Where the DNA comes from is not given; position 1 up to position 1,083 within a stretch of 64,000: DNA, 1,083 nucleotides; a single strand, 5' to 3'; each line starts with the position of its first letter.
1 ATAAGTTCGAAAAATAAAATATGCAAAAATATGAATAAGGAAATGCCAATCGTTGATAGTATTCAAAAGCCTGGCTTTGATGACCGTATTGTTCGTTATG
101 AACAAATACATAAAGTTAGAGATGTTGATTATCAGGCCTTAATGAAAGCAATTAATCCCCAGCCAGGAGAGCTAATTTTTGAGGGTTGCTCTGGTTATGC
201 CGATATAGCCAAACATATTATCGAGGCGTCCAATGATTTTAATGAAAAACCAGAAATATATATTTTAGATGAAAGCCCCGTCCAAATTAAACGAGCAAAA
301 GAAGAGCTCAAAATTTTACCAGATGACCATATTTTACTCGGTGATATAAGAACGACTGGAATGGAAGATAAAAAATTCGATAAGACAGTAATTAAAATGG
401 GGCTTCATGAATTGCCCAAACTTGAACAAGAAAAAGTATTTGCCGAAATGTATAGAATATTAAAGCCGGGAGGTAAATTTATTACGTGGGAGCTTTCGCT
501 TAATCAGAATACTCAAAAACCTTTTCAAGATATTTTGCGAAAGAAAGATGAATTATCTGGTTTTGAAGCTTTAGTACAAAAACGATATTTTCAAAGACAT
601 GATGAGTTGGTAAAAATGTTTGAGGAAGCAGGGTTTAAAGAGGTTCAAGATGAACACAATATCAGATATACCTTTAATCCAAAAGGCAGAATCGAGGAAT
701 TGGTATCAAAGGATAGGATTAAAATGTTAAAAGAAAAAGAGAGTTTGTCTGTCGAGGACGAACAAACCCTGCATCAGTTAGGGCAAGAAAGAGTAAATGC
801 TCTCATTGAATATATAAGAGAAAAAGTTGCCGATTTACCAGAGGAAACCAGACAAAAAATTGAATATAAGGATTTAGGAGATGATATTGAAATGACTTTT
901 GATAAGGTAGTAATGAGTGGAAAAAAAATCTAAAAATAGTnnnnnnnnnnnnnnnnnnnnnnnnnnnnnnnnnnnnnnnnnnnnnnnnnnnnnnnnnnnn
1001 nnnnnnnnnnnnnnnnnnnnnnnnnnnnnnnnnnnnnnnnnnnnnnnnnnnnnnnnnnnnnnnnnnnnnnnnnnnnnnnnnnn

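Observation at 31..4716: Orphan four-gene block: methyltransferase, glycine-zipper Abi-alpha-like protein, 602-aa coiled-coil protein, bitopic membrane protein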

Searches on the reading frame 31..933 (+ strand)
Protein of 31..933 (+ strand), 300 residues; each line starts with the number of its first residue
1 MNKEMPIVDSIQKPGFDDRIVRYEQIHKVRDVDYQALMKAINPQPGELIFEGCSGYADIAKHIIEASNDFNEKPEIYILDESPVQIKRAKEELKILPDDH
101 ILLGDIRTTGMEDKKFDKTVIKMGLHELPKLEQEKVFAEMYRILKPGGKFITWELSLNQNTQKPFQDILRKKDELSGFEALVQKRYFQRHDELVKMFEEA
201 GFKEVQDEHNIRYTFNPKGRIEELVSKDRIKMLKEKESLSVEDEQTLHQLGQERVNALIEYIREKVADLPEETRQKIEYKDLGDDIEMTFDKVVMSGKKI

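Call 3: search_protein_families(library=pfam, proteins=[window:31-933:+], max_evalue=1)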
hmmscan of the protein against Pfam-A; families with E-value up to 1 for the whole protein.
window:31-933:+ (300 aa): 9 families
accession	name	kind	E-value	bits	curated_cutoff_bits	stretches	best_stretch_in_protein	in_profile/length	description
PF01209.24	Ubie_methyltran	-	1.5e-12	47.8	20.1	1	35-207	37-218/233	ubiE/COQ5 methyltransferase family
PF13649.12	Methyltransf_25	-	1.1e-10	42.4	27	1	66-148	15-97/97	Methyltransferase domain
PF08241.18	Methyltransf_11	-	1.7e-10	41.9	21.2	1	75-151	20-94/95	Methyltransferase domain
PF13847.12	Methyltransf_31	-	2e-07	31.2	27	1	64-201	22-145/145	Methyltransferase domain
PF08242.18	Methyltransf_12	-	6.8e-07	30.4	30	1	56-150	7-98/98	Methyltransferase domain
PF20922.3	Anamorsin_N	-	0.0021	18.2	27.1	1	120-178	55-116/163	Anamorsin, N-terminal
PF13489.12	Methyltransf_23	-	0.018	15.2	27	1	112-205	78-162/164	Methyltransferase domain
PF07275.16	ArdA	-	0.075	14.1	27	1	174-295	88-149/155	Antirestriction protein (ArdA)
PF17836.7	PglD_N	-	0.14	13.2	23.4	1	48-100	2-48/78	PglD N-terminal domain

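Call 4: search_protein_families(library=padloc, proteins=[window:31-933:+], max_evalue=1)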
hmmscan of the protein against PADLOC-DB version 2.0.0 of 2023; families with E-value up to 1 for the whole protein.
window:31-933:+ (300 aa): 1 family
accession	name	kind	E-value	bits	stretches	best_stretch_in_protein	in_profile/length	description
PDLC04134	mad2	-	2.8e-10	37.6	1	32-221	278-436/492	mads_2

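Call 5: search_protein_families(library=ncbifam, proteins=[window:31-933:+], max_evalue=1)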
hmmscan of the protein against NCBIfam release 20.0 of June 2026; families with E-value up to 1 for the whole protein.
window:31-933:+ (300 aa): 26 families (the best 25 are shown)
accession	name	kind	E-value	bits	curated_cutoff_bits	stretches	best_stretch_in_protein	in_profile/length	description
NF001243.0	PRK00216.1-4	equivalog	1.6e-13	50.5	235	1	35-206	37-217/237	demethylmenaquinone methyltransferase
TIGR02752.1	MenG_heptapren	equivalog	1.9e-12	47.2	419.85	1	35-206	35-215/231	demethylmenaquinone methyltransferase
NF038261.1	rhodoquin_RquA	equivalog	4.1e-11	43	175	1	48-158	52-159/218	rhodoquinone biosynthesis methyltransferase RquA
NF001244.0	PRK00216.1-5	equivalog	5.3e-11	42.3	216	1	36-161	39-162/236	bifunctional demethylmenaquinone methyltransferase/2-methoxy-6-polyprenyl-1,4-benzoquinol methylase UbiE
TIGR01934.1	MenG_MenH_UbiE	subfamily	8.2e-10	38.4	158.35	1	35-161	29-150/223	ubiquinone/menaquinone biosynthesis methyltransferase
NF001242.0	PRK00216.1-3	equivalog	1.7e-09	37.5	351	1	36-167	59-191/258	bifunctional demethylmenaquinone methyltransferase/2-methoxy-6-polyprenyl-1,4-benzoquinol methylase UbiE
NF052510.1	methyltran_MpqE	exception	6e-09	35.6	335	1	39-170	40-163/234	methyl-plastoquinone biosynthesis methyltransferase MpqE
NF043040.1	corrin_prot_MT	hypoth_equivalog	5.1e-07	29.3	180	1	79-211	69-205/216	corrinoid protein-associated methyltransferase CpaM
NF001240.0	PRK00216.1-1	equivalog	7.4e-07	28.5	378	1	46-167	64-177/251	bifunctional demethylmenaquinone methyltransferase/2-methoxy-6-polyprenyl-1,4-benzoquinol methylase UbiE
NF041537.1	ArsM_AhpD_UU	exception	2e-06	26.8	510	1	77-243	105-263/345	arsenite methyltransferase/AhpD domain selenoprotein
TIGR02072.1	BioC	equivalog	2.3e-06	27.6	184.95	1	68-216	53-186/244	malonyl-ACP O-methyltransferase BioC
NF001241.0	PRK00216.1-2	equivalog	1.1e-05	25.2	327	1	101-168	98-161/231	demethylmenaquinone methyltransferase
NF008823.0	PRK11873.1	subfamily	1.8e-05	24.4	263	1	100-223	131-244/272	arsenite methyltransferase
NF041536.1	ArsM_DUF2284_UU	exception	3.6e-05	22.3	575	1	80-270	108-292/459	arsenite methyltransferase/DUF2284 domain selenoprotein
NF047649.1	MTase_UXPK_star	exception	3.8e-05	22.8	460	1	80-154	109-183/283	methyltransferase/UXPK-star double selenoprotein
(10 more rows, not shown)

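Call 63: find_encoding_contigs(protein=window:31-933:+, flank=10000, max_places=6)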
Protein window:31-933:+ (300 aa): 2 contigs read that carry it; 1 place shown.
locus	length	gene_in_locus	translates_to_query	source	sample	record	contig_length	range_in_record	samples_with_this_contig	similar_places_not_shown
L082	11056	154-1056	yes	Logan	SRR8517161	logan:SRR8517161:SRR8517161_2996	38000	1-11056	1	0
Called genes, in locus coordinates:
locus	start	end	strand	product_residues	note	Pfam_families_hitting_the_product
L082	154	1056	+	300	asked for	PF01209:Ubie_methyltran, PF08242:Methyltransf_12 (weak), PF13649:Methyltransf_25, PF13847:Methyltransf_31 (weak), PF08241:Methyltransf_11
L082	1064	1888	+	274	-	-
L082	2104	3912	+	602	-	-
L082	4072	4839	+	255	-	-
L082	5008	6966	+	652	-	PF01471:PG_binding_1, PF13290:CHB_HEX_C_1, PF13287:Fn3_assoc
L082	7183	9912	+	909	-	PF03477:ATP-cone, PF00317:Ribonuc_red_lgN, PF02867:Ribonuc_red_lgC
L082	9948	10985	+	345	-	PF00268:Ribonuc_red_sm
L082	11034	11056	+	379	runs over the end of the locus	PF00390:malic, PF03949:Malic_M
